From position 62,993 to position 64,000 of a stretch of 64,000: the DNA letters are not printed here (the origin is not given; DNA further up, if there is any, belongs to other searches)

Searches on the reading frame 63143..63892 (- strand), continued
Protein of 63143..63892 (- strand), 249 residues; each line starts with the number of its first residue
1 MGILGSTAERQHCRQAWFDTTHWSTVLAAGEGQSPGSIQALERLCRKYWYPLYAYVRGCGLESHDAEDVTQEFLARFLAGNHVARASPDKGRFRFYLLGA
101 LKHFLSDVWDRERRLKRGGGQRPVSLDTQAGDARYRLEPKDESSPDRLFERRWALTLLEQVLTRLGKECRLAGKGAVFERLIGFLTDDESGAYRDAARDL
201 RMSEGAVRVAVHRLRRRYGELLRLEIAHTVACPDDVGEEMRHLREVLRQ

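Call 75: search_solved_structures(query=A1, max_evalue=0.01, show_alignments=1)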
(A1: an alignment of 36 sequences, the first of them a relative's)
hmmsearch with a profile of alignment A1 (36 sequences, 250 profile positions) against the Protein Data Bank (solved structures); distinct sequences matched with E-value up to 0.01: 3.
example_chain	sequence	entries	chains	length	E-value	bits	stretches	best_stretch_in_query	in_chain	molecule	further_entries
9m9d_F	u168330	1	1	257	0.00051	22.9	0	46-223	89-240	ECF RNA polymerase sigma factor SigE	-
9m9e_F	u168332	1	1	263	0.00054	22.8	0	46-223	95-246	ECF RNA polymerase sigma factor SigE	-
9m98_F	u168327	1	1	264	0.00055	22.8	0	46-223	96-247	ECF RNA polymerase sigma factor SigE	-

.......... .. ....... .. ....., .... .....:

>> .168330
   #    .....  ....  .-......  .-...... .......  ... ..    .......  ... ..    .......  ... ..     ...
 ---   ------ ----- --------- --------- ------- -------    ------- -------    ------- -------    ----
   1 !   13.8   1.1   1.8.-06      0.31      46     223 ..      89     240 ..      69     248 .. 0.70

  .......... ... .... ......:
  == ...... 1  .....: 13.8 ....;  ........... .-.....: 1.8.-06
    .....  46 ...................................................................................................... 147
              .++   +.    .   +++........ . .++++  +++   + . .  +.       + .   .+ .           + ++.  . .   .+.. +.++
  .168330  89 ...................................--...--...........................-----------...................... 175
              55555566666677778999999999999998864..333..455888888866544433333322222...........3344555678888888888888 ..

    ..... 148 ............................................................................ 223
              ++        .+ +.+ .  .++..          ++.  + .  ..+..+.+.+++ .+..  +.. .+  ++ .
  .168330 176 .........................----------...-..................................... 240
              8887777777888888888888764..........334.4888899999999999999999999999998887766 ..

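Call 76: search_protein_families(library=pfam, alignment_id=A1, max_evalue=0.001)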
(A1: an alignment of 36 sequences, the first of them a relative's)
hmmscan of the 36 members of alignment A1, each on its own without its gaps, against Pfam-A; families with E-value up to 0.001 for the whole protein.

A. member 1, P0001 (249 aa): 1 family
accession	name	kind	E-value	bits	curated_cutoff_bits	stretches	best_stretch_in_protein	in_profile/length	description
PF04542.20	Sigma70_r2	-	0.00024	21.2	24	1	52-114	9-70/71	Sigma-70 region 2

B. families by the number of members that match (of 36 scanned): 3 families
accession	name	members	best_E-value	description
PF04542.20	Sigma70_r2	32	2.1e-07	Sigma-70 region 2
PF08281.18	Sigma70_r4_2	14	5.1e-05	Sigma-70, region 4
PF07638.17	Sigma70_ECF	10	1.2e-07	ECF sigma factor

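Call 81: predict_structure(alignment_id=A1)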
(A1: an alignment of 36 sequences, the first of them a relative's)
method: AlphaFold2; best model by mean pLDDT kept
length: 249 residues; sequences in the alignment: 36
mean_pLDDT: 80.2   pTM: 0.77
mean pLDDT of the five models: 80.2, 77.6, 69.6, 69.0, 68.4
residues with pLDDT >= 90: 94; 70-90: 97; 50-70: 35; < 50: 23
segments of 3 or more residues with pLDDT < 50: 1-17, 116-119
pLDDT, mean of each block of 10 residues (from residue 1): 39 46 75 75 88 92 89 84 64 87 80 49 73 83 83 92 94 93 78 89 94 93 89 88 88
secondary structure, 60 per line:
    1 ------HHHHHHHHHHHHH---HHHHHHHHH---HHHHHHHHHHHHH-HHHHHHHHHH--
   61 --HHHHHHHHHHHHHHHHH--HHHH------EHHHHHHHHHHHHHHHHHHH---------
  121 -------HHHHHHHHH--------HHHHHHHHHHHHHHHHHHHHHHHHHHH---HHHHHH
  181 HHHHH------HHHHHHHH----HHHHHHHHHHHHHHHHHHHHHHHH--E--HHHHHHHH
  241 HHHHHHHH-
elements in order: H7-19 H23-31 H35-47 H49-58 H63-79 H82-85 H93-111 H128-136 H145-171 H175-185 H192-199 H204-227 H233-248

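Call 83: fold_search(model_id=the predicted structure, library=pdb)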
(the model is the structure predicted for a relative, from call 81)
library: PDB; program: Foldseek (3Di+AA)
matches with E <= 10: 99; with E <= 0.001: 0
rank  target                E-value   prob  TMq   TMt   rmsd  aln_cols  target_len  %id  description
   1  9m9e_F                3.2e-02  0.90  0.24  0.32  22.1       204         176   22  Structural Basis of Pausing During Transcription Initiation in Mycobacterium tuberculosis (released 2026-01-14)
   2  6in7_B                5.3e-02  0.96  0.29  0.39  13.5       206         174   17  Crystal structure of AlgU in complex with MucA(cyto) (released 2019-07-24)
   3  8hkc_E                5.8e-02  0.66  0.25  0.24  29.1       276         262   14  Cryo-EM structure of E. coli RNAP sigma32 complex (released 2023-05-31)
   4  8z6g_B                8.3e-02  0.96  0.30  0.42  12.6       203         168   19  the AlgU-MucAcyto complex structure in Pseudomonas aeruginosa (released 2024-05-08)
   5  9m98_F                1.1e-01  0.87  0.25  0.37  24.6       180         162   24  Structural Basis of Pausing During Transcription Initiation in Mycobacterium tuberculosis (released 2026-01-14)
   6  8z6g_D                1.3e-01  0.90  0.29  0.40  13.2       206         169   17  the AlgU-MucAcyto complex structure in Pseudomonas aeruginosa (released 2024-05-08)
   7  6koo_F                1.5e-01  0.75  0.22  0.29  22.2       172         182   20  Mycobacterium tuberculosis initial transcription complex comprising sigma H and 5'-OH RNA of 7 nt (released 2020-03-11)
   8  9m9d_F                1.7e-01  0.77  0.24  0.35  24.5       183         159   24  Structural Basis of Pausing During Transcription Initiation in Mycobacterium tuberculosis (released 2026-01-14)
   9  5zx2_F                2.3e-01  0.60  0.22  0.30  22.2       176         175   21  Mycobacterium tuberculosis RNA polymerase transcription initiation complex with ECF sigma factor sigma H and 7nt RNA (released 2019-03-20)
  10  5wuq_A                3.9e-01  0.75  0.28  0.41  16.2       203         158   13  Crystal structure of SigW in complex with its anti-sigma RsiW, a zinc binding form (released 2017-03-29)
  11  1rp3_E                7.8e-01  0.20  0.22  0.24  17.9       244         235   14  Cocrystal structure of the flagellar sigma/anti-sigma complex, Sigma-28/FlgM (released 2004-04-06)
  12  1rp3_G                8.1e-01  0.20  0.23  0.24  17.8       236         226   14  Cocrystal structure of the flagellar sigma/anti-sigma complex, Sigma-28/FlgM (released 2004-04-06)
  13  5wur_A                9.9e-01  0.51  0.28  0.42  16.4       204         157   13  Crystal structure of SigW in complex with its anti-sigma RsiW, an oxdized form (released 2017-03-29)
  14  5wuq_B                1.3e+00  0.44  0.28  0.42  16.3       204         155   12  Crystal structure of SigW in complex with its anti-sigma RsiW, a zinc binding form (released 2017-03-29)
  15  1sc5_A                1.3e+00  0.13  0.21  0.23  18.6       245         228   14  Sigma-28(FliA)/FlgM complex (released 2004-04-06)
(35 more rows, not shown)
